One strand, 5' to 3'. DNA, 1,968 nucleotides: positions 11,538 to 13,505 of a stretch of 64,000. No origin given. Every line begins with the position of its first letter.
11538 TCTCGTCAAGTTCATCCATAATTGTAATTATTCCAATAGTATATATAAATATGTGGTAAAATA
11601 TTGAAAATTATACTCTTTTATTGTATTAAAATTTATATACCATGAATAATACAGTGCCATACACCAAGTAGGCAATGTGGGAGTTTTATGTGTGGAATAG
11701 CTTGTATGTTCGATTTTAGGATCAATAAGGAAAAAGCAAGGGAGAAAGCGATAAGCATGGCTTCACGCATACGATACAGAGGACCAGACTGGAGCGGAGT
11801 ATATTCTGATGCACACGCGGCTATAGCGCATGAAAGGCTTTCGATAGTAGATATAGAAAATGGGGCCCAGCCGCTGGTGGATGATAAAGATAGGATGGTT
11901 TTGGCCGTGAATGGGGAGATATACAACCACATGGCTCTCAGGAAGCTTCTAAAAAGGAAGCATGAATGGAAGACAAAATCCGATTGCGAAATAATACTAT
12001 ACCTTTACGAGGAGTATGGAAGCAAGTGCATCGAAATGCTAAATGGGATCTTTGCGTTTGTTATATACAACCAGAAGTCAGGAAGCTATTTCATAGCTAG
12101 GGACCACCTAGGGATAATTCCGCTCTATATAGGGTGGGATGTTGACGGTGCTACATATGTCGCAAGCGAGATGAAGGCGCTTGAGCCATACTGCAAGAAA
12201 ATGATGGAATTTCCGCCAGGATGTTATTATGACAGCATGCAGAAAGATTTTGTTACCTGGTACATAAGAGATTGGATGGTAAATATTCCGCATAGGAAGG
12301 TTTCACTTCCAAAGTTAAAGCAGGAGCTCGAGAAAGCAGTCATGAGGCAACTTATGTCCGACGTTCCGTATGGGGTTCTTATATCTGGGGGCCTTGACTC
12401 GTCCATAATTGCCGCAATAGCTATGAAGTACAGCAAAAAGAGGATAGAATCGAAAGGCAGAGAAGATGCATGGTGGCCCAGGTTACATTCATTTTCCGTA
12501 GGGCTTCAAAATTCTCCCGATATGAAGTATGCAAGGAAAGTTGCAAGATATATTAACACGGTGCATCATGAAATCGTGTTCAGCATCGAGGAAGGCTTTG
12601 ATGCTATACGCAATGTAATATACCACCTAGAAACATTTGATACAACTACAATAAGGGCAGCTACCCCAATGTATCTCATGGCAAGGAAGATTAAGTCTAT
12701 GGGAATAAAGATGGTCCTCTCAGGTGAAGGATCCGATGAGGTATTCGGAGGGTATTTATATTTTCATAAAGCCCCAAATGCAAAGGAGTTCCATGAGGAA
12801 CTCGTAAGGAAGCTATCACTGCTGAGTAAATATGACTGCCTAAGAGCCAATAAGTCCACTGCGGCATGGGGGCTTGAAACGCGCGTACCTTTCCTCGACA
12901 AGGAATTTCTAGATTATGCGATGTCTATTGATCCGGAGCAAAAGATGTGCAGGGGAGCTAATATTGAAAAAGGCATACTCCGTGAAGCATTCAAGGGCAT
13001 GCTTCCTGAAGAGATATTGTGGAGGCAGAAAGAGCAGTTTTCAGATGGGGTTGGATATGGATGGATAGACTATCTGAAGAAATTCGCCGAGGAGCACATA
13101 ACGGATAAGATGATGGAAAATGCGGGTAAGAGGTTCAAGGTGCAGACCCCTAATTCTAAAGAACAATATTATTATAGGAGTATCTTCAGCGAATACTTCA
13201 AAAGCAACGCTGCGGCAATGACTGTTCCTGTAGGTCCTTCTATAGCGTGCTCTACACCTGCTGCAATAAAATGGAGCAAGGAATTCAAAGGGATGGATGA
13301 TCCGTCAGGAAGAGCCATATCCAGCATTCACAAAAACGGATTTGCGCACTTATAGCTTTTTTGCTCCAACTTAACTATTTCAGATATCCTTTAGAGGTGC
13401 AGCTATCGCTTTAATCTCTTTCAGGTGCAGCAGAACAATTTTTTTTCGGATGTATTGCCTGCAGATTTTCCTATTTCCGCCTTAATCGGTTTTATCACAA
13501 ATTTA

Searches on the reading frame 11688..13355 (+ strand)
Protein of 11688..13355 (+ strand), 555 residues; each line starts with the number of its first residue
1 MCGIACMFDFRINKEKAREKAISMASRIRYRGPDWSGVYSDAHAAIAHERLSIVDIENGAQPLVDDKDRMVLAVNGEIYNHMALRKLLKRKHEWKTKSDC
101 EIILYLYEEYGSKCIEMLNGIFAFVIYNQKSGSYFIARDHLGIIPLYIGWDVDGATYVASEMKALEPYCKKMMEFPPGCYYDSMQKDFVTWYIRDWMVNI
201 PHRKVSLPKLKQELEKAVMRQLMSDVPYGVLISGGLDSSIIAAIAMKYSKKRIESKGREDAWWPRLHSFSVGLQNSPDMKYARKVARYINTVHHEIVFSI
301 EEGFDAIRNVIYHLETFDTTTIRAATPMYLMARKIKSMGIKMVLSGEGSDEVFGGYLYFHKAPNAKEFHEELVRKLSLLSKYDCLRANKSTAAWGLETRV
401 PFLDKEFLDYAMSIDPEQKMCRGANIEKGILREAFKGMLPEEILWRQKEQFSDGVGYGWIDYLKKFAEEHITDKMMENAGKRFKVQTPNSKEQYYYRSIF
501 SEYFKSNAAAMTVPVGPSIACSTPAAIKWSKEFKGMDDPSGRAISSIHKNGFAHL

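Call 56: search_protein_families(library=pfam, proteins=[window:11688-13355:+], max_evalue=0.00001)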
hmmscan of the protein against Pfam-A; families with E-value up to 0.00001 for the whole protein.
window:11688-13355:+ (555 aa): 4 families
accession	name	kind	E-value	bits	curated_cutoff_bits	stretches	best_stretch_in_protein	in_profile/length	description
PF00733.27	Asn_synthase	-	1.1e-90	305.4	21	2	209-364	1-142/354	Asparagine synthase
PF13537.11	GATase_7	-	5.5e-42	143.1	25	1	48-166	1-122/123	Glutamine amidotransferase domain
PF13522.11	GATase_6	-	2.2e-37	128.4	27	1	33-161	1-130/130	Glutamine amidotransferase domain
PF12481.13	DUF3700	-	1.9e-11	44.3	27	1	113-183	124-195/228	Aluminium induced protein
